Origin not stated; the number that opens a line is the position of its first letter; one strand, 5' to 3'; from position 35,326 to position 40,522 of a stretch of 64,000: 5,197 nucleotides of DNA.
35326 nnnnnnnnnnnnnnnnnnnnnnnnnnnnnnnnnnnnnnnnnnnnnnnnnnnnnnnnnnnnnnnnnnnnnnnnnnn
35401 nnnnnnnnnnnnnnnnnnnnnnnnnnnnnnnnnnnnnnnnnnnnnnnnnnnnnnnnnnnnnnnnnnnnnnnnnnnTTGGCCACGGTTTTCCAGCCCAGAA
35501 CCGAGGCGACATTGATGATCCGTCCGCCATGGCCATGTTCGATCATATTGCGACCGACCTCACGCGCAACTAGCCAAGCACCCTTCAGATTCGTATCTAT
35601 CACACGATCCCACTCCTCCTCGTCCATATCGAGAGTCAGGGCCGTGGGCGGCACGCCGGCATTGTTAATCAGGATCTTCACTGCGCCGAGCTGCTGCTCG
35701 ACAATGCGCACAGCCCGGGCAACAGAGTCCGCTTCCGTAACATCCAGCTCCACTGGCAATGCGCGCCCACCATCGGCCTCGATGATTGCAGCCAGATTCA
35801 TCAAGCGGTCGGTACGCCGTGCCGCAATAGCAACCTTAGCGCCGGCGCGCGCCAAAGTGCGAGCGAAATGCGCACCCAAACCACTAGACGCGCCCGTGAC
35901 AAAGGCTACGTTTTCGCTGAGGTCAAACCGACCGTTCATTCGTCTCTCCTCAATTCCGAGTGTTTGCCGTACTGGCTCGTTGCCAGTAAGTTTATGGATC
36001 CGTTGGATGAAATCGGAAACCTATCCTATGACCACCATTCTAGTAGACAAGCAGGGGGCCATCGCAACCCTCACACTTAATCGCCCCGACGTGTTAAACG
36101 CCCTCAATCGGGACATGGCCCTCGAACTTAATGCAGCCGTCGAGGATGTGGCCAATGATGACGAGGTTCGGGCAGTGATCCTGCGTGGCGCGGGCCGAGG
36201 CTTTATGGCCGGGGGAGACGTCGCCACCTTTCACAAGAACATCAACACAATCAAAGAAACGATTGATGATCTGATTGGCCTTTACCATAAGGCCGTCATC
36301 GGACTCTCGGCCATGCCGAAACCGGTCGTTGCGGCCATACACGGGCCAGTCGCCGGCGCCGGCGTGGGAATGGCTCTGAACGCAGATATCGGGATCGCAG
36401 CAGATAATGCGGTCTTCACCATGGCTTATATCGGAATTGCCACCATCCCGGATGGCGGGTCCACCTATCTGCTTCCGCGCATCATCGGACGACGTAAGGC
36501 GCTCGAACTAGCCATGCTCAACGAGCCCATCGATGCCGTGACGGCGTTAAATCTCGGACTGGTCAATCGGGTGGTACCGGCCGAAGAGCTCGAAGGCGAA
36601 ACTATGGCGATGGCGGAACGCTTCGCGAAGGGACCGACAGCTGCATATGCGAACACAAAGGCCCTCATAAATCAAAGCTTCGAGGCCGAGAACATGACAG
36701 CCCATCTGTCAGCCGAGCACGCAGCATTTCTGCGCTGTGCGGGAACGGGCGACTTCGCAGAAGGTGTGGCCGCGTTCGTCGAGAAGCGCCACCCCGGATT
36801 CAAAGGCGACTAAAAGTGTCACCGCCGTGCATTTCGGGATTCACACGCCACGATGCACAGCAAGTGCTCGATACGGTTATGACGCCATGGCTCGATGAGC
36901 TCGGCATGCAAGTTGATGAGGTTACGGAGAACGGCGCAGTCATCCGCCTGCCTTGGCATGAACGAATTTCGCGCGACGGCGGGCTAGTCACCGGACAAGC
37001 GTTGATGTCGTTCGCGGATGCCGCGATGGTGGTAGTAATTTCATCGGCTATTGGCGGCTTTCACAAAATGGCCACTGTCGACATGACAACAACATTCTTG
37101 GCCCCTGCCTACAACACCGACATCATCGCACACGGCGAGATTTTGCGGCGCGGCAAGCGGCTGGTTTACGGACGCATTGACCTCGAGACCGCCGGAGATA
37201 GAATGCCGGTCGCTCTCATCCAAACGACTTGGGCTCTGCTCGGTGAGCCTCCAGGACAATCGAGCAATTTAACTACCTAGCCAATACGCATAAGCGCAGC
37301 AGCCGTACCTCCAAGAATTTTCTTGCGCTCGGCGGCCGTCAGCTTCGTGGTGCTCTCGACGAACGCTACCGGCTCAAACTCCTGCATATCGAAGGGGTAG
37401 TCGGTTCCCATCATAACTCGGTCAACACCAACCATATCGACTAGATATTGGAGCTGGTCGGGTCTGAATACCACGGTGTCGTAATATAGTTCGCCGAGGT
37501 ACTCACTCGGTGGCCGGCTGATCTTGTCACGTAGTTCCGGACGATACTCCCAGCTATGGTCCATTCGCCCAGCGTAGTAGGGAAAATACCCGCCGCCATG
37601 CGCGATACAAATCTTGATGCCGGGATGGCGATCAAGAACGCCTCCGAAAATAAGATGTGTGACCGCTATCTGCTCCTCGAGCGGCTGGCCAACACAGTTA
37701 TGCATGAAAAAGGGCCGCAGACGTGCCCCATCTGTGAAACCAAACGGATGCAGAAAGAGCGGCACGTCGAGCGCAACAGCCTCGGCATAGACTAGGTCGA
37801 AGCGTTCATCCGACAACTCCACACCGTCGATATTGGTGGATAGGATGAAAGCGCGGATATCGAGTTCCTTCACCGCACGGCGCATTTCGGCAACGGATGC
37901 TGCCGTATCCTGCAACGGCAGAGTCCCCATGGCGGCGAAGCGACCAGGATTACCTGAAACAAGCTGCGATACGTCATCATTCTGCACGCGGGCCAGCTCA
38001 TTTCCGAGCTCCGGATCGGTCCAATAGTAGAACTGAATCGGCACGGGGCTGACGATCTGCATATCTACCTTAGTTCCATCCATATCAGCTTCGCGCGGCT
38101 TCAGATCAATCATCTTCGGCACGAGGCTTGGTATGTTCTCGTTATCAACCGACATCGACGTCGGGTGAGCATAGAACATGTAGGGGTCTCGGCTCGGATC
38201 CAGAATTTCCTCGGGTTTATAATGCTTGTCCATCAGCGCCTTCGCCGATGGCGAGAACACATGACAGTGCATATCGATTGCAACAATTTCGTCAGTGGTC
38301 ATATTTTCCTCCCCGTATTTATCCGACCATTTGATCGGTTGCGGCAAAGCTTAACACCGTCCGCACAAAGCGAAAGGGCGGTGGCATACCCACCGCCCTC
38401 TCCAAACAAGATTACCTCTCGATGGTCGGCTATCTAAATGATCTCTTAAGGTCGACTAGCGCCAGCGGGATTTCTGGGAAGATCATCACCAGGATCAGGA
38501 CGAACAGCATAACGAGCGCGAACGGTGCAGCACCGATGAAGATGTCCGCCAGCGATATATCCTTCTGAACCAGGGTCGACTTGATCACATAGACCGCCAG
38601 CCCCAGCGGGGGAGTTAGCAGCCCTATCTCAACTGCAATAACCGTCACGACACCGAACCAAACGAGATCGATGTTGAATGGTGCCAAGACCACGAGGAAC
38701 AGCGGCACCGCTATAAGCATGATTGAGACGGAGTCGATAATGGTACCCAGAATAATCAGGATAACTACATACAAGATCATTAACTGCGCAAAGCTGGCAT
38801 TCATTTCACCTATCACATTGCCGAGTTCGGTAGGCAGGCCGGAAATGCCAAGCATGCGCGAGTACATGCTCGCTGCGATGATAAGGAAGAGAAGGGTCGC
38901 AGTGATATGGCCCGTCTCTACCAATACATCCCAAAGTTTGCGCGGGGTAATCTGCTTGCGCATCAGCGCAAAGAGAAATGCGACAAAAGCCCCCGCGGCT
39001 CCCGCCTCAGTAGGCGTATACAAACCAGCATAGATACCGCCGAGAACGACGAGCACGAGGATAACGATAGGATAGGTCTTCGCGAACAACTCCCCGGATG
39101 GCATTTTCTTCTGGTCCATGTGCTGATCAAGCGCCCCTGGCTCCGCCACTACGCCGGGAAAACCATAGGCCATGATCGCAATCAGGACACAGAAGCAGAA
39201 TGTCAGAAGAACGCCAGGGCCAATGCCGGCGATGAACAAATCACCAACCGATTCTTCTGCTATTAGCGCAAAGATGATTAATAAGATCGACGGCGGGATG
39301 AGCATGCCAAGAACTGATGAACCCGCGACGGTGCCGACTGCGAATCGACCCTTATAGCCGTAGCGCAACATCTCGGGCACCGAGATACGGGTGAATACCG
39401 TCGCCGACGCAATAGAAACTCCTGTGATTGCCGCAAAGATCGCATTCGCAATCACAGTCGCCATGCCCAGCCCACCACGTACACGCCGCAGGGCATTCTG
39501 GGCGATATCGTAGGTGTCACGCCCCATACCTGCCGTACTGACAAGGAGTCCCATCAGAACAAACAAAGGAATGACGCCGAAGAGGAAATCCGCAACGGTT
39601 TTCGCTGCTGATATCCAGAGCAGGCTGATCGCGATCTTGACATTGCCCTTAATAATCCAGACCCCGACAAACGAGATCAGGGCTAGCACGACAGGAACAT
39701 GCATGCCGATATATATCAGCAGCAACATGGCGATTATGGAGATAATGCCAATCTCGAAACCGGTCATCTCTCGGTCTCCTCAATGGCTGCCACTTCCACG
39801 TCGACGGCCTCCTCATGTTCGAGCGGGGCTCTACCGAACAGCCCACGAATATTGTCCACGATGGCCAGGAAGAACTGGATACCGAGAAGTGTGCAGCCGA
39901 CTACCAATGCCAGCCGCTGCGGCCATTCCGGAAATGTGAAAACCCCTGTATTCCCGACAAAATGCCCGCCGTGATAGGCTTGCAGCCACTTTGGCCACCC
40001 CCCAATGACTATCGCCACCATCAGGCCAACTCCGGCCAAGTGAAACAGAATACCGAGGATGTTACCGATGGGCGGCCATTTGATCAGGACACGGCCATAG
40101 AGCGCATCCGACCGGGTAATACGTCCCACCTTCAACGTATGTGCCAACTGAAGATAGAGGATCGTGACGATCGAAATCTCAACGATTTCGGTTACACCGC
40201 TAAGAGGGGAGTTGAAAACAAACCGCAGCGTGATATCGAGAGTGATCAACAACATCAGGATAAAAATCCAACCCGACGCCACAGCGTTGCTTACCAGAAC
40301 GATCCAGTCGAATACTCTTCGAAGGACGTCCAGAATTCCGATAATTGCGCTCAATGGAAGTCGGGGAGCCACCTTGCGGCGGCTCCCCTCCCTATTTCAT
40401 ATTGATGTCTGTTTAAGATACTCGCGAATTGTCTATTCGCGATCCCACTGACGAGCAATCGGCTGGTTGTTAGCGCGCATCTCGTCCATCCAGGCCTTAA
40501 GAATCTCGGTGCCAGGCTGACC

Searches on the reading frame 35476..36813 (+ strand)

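Call 10: search_protein_families(library=pfam, proteins=[window:35476-36813:+])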
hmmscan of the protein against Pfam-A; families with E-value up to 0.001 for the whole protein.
window:35476-36813:+ (445 aa): 2 families
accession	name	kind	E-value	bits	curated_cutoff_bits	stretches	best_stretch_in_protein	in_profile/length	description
PF00378.25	ECH_1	-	4.8e-55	187.1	27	1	192-444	2-250/251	Enoyl-CoA hydratase/isomerase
PF16113.10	ECH_2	-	1.7e-41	143.3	27.2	1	197-381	2-186/335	Enoyl-CoA hydratase/isomerase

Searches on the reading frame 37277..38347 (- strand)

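Call 10: search_protein_families(library=pfam, proteins=[window:37277-38347:-])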
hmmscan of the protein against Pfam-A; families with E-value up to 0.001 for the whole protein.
window:37277-38347:- (356 aa): 1 family
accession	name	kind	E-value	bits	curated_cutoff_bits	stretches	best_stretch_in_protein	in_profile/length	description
PF04909.20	Amidohydro_2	-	7.2e-40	138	26.4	1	24-354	1-288/289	Amidohydrolase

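Call 51: search_protein_families(library=ncbifam, proteins=[window:37277-38347:-], max_evalue=0.00001)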
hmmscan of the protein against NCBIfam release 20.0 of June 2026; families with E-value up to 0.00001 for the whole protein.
window:37277-38347:- (356 aa): 0 families

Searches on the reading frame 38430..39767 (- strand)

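Call 10: search_protein_families(library=pfam, proteins=[window:38430-39767:-])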
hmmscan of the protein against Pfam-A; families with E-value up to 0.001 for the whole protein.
window:38430-39767:- (445 aa): 1 family
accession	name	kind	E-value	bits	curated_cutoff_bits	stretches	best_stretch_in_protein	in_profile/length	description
PF06808.19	DctM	-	4.1e-78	263.5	23.8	1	11-433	1-413/413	Tripartite ATP-independent periplasmic transporter, DctM component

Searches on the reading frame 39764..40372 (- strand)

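Call 10: search_protein_families(library=pfam, proteins=[window:39764-40372:-])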
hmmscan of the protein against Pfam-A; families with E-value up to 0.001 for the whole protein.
window:39764-40372:- (202 aa): 1 family
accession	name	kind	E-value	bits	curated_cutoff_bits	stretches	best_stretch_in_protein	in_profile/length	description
PF04290.18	DctQ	-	2.1e-13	50.8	28.3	1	39-176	1-131/132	Tripartite ATP-independent periplasmic transporters, DctQ component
